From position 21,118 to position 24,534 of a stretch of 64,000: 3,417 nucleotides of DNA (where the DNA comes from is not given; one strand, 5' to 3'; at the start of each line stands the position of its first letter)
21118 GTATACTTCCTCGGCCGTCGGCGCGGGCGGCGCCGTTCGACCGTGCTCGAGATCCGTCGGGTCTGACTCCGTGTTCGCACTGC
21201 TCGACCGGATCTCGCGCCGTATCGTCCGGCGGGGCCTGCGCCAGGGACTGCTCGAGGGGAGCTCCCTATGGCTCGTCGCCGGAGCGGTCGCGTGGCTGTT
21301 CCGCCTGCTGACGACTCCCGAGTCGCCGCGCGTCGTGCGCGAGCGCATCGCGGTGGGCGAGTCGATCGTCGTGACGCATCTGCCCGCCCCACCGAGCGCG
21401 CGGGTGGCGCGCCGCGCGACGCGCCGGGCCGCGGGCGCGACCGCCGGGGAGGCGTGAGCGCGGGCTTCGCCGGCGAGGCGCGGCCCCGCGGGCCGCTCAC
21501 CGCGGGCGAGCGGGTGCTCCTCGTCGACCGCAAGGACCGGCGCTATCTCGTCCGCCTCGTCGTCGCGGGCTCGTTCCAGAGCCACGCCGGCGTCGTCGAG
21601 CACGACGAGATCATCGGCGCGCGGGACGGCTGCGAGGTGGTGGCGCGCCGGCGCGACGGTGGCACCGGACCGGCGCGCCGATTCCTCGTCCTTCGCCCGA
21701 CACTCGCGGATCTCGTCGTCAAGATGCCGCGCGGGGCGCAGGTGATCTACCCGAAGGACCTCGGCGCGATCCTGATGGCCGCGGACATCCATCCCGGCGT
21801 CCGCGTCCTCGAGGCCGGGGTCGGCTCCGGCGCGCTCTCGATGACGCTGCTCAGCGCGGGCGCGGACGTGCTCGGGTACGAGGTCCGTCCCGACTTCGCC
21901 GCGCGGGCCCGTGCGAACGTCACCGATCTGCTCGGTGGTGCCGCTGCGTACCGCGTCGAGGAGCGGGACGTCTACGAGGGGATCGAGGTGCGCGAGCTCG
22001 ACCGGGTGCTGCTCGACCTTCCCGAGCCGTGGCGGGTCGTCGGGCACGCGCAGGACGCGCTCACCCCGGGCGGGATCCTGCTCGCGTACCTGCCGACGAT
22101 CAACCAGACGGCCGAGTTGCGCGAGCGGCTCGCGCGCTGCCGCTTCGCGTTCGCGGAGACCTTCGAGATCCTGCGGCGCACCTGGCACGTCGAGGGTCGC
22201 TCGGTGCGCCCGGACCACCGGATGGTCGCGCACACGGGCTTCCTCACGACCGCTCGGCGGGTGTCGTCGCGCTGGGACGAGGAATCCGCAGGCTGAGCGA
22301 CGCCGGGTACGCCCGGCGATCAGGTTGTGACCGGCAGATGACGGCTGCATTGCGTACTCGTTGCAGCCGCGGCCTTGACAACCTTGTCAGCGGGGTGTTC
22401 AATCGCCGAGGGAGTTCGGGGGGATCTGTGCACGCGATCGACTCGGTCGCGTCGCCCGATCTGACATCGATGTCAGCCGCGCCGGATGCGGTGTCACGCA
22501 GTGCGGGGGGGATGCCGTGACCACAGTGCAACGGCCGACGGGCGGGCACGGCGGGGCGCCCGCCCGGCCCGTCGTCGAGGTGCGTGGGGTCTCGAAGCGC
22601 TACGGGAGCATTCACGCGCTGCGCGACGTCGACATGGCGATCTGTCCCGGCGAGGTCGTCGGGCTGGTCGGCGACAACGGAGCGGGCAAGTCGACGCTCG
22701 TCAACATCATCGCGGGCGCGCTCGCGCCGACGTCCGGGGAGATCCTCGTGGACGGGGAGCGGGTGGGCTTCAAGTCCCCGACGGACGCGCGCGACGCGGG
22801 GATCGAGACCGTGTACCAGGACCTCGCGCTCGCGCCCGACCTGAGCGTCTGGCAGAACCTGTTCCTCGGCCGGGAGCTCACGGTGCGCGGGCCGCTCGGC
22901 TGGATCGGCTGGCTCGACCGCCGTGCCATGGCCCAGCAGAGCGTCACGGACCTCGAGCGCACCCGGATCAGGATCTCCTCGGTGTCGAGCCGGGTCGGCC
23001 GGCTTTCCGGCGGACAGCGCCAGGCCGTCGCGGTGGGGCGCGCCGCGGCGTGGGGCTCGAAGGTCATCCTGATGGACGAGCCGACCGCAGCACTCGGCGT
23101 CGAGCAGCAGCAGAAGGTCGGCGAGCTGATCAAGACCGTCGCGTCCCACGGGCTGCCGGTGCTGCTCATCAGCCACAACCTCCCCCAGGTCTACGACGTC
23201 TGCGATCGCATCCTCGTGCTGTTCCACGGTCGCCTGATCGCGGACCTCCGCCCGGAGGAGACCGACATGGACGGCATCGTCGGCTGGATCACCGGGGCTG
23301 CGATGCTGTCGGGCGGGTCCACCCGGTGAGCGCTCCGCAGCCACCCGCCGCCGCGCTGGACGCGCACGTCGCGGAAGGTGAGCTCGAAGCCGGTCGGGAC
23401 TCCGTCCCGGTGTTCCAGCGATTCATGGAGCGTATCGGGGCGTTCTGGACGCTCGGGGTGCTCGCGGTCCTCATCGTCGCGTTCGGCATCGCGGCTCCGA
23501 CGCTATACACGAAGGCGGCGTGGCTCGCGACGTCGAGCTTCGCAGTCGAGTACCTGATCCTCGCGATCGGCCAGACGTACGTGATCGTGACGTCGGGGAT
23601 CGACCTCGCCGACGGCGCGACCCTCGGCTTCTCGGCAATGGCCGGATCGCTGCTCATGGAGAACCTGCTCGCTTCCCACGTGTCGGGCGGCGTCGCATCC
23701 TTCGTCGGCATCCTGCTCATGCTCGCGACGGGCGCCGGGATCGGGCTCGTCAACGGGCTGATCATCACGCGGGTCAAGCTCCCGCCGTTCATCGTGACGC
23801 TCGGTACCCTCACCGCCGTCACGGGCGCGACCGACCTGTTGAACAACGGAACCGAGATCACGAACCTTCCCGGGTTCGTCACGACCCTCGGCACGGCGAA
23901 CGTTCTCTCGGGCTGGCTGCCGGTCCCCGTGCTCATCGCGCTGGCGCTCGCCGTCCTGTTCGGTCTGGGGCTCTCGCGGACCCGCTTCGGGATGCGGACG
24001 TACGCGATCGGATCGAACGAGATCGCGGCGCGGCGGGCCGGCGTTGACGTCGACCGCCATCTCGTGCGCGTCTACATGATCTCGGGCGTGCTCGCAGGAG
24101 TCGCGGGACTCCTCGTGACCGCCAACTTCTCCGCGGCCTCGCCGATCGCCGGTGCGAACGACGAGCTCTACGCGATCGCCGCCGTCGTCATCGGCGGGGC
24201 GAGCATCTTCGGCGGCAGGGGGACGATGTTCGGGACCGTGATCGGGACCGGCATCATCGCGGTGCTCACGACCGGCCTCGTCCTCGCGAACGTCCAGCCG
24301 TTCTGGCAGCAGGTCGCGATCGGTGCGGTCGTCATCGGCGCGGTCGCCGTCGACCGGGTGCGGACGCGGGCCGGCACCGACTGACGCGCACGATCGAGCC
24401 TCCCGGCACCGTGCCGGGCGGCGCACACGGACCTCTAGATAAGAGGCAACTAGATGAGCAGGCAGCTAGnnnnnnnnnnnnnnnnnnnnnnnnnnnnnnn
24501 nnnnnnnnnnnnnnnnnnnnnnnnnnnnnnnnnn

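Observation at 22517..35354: Thirteen-gene, translationally chained sugar operon whose enzyme set fits no single known pathway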

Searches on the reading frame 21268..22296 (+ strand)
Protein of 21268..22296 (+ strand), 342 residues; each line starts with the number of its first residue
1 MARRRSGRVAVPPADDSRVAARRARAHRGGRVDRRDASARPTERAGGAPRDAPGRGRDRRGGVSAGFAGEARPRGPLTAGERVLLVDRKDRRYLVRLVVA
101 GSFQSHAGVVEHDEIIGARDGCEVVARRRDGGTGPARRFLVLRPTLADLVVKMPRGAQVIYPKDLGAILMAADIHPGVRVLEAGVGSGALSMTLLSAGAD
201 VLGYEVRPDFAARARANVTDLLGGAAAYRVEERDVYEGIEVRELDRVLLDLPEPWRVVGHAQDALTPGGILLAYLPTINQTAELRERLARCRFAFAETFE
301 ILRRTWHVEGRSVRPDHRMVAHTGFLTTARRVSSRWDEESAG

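Call 7: search_protein_families(library=pfam, proteins=[window:21268-22296:+], max_evalue=0.01)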
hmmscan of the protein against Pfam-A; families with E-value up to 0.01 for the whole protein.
window:21268-22296:+ (342 aa): 7 families
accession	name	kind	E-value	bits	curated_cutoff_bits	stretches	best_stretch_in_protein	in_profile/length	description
PF08704.16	GCD14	-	6.7e-23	82.1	26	1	141-312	5-183/247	tRNA methyltransferase complex GCD14 subunit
PF14801.12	TrmI-like_N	-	2.8e-17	62.9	24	1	75-122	1-48/50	TrmI-like N-terminal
PF08242.18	Methyltransf_12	-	0.00014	23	30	1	181-271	1-98/98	Methyltransferase domain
PF13649.12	Methyltransf_25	-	0.00076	20.6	27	1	180-269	1-97/97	Methyltransferase domain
PF21985.2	TR61B_FKBP-like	-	0.00084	19.6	27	1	91-122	17-48/55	TR61B FKBP-like domain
PF00398.26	RrnaAD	-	0.00099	18.7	24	1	167-219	21-73/263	Ribosomal RNA adenine dimethylase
PF08241.18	Methyltransf_11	-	0.0034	18.4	21.2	0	181-272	1-94/95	Methyltransferase domain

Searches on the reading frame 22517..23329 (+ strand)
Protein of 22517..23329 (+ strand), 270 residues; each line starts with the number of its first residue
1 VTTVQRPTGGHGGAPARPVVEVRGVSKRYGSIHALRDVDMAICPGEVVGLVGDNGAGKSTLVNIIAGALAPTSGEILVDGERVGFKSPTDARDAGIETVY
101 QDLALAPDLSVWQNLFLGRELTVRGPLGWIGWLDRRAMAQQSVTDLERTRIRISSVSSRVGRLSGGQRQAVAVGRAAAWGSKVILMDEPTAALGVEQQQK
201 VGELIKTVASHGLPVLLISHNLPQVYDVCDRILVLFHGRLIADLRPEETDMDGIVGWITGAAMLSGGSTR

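Call 5: search_protein_families(library=pfam, proteins=[window:22517-23329:+], max_evalue=0.01)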
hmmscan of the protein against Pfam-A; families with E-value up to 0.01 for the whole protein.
window:22517-23329:+ (270 aa): 8 families
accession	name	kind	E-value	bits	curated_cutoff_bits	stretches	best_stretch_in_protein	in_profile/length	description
PF00005.33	ABC_tran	-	4.8e-31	108.6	25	1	35-191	1-137/137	ABC transporter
PF13304.12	AAA_21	-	2.8e-05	24.8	27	1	48-104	2-64/304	AAA domain, putative AbiEii toxin, Type IV TA system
PF02463.25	SMC_N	-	7.6e-05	22.7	40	1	47-233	26-209/220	RecF/RecN/SMC N terminal domain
PF13555.12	AAA_29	-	0.0012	18.9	27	1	39-72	16-49/61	P-loop containing region of AAA domain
PF03193.22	RsgA_GTPase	-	0.0015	18.8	30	1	44-76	105-137/174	RsgA GTPase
PF13476.12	AAA_23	-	0.0027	18.8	27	1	47-70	21-44/201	AAA domain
PF09818.15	ABC_ATPase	-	0.0039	16.7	23.2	0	161-194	156-189/283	P-loop domain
PF01926.29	MMR_HSR1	-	0.0096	16.5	21.9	0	48-73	2-27/113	50S ribosome-binding GTPase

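Call 8: search_protein_families(library=ncbifam, proteins=[window:22517-23329:+], max_evalue=0.001)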
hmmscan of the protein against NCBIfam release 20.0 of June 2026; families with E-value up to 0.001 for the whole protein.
window:22517-23329:+ (270 aa): 188 families (the best 25 are shown)
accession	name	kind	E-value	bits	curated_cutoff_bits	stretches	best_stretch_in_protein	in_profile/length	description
NF041861.1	YtfR_transport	equivalog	3.1e-52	177.6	850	1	20-260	2-235/492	galactofuranose ABC transporter, ATP-binding protein YtfR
NF047930.1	ABC_ATP_B6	equivalog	1.3e-51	175.8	670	1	18-249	1-223/510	putative B6 ABC transporter ATP-binding protein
NF008442.0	PRK11288.1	equivalog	1e-50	172.5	689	1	17-256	5-238/504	L-arabinose ABC transporter ATP-binding protein AraG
NF010069.0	PRK13549.1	equivalog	8e-49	166.4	699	1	18-261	4-242/513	xylose ABC transporter ATP-binding protein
NF008030.0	PRK10762.1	equivalog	1.5e-48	165.8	745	1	18-260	3-239/501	ribose ABC transporter ATP-binding protein RbsA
NF040905.2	GguA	equivalog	8.5e-46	156.4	810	2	20-130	2-114/500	multiple monosaccharide ABC transporter ATP-binding protein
NF007253.0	PRK09700.1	equivalog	4e-45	154.4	772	2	17-124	3-110/510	D-allose ABC transporter ATP-binding protein AlsA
TIGR02633.1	xylG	equivalog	4.7e-45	154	723.65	1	20-263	2-242/500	D-xylose ABC transporter ATP-binding protein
NF008215.0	PRK10982.1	equivalog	3.4e-41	141.4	828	1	19-261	13-248/506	galactose/methyl galactoside ABC transporter ATP-binding protein MglA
NF011967.0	PRK15439.1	equivalog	1.9e-39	135.5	586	2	16-118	8-110/510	autoinducer 2 ABC transporter ATP-binding protein LsrA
NF007082.0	PRK09536.1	equivalog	1.3e-35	123.3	537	1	18-248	2-225/402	corrinoid ABC transporter ATPase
TIGR02315.1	ABC_phnC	equivalog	2.9e-35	121.8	266.1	1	20-251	2-235/243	phosphonate ABC transporter ATP-binding protein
TIGR01188.1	drrA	subfamily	3.1e-35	121.9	312.45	1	27-248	1-210/302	daunorubicin resistance ABC transporter, ATP-binding protein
TIGR03873.1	F420-0_ABC_ATP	hypoth_equivalog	3.3e-35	121.6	372.4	1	21-248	3-223/256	putative F420-0 ABC transporter ATP-binding protein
TIGR03375.1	type_I_sec_LssB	subfamily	1.7e-34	119.2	693.1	1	21-243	467-682/696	type I secretion system permease/ATPase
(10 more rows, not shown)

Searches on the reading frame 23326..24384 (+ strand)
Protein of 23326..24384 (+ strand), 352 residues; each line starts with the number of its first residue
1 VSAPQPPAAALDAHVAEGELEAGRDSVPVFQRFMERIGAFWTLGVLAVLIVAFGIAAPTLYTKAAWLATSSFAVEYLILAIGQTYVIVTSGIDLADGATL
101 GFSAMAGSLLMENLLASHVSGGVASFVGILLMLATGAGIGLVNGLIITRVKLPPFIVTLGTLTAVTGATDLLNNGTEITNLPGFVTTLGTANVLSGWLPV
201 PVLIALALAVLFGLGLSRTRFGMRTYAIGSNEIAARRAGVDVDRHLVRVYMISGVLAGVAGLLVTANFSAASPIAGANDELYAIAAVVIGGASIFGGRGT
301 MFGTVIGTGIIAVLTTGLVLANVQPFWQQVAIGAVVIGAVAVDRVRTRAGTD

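Call 5: search_protein_families(library=pfam, proteins=[window:23326-24384:+], max_evalue=0.01)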
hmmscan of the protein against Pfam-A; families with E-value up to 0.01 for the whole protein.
window:23326-24384:+ (352 aa): 1 family
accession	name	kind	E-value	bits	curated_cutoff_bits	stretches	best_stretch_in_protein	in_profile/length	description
PF02653.21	BPD_transp_2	-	7.2e-39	134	26.8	1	72-339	8-268/269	Branched-chain amino acid transport system / permease component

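Call 8: search_protein_families(library=ncbifam, proteins=[window:23326-24384:+], max_evalue=0.001)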
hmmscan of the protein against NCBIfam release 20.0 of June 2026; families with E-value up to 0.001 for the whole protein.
window:23326-24384:+ (352 aa): 12 families
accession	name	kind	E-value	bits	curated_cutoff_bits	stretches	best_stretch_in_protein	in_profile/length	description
NF007252.0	PRK09699.1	equivalog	3.9e-54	184.2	396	1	31-345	20-323/326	D-allose ABC transporter permease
NF007014.0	PRK09478.1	equivalog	3.7e-47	161.3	386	1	45-345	21-330/336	galactose/methyl galactoside ABC transporter permease MglC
NF007067.0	PRK09512.1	equivalog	3.1e-45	154.7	398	1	45-344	25-318/321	ribose ABC transporter permease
NF040906.3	GguB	equivalog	7.8e-44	150.4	450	2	198-345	224-371/375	multiple monosaccharide ABC transporter permease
NF008441.0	PRK11285.1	equivalog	3.6e-41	141.4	378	1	34-349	24-329/333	L-arabinose ABC transporter permease AraH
NF008630.0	PRK11618.1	equivalog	2.2e-36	125.7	363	1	76-346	46-312/331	galactofuranose ABC transporter, permease protein YjfF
NF041862.1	YtfT_transport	equivalog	6.6e-36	124.1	535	1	77-340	67-321/339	galactofuranose ABC transporter, ATP-binding protein YtfT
NF011612.1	PRK15038.1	equivalog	5.9e-32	111.1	500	1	45-339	11-301/322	autoinducer 2 ABC transporter permease LsrD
NF011961.0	PRK15432.1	equivalog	6.1e-31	107.9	388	1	68-345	40-307/344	autoinducer 2 ABC transporter permease LsrC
TIGR03408.1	urea_trans_UrtC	equivalog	8.4e-10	38.9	296.2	1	166-340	136-303/313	urea ABC transporter permease subunit UrtC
NF047929.1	ABC_B6_perm_2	equivalog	1.6e-06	27.5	400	1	200-263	185-248/337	putative B6 ABC transporter permease subunit 2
TIGR03622.1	urea_t_UrtB_arc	equivalog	0.00021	20.7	374.25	1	80-316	18-246/284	urea ABC transporter, permease protein UrtB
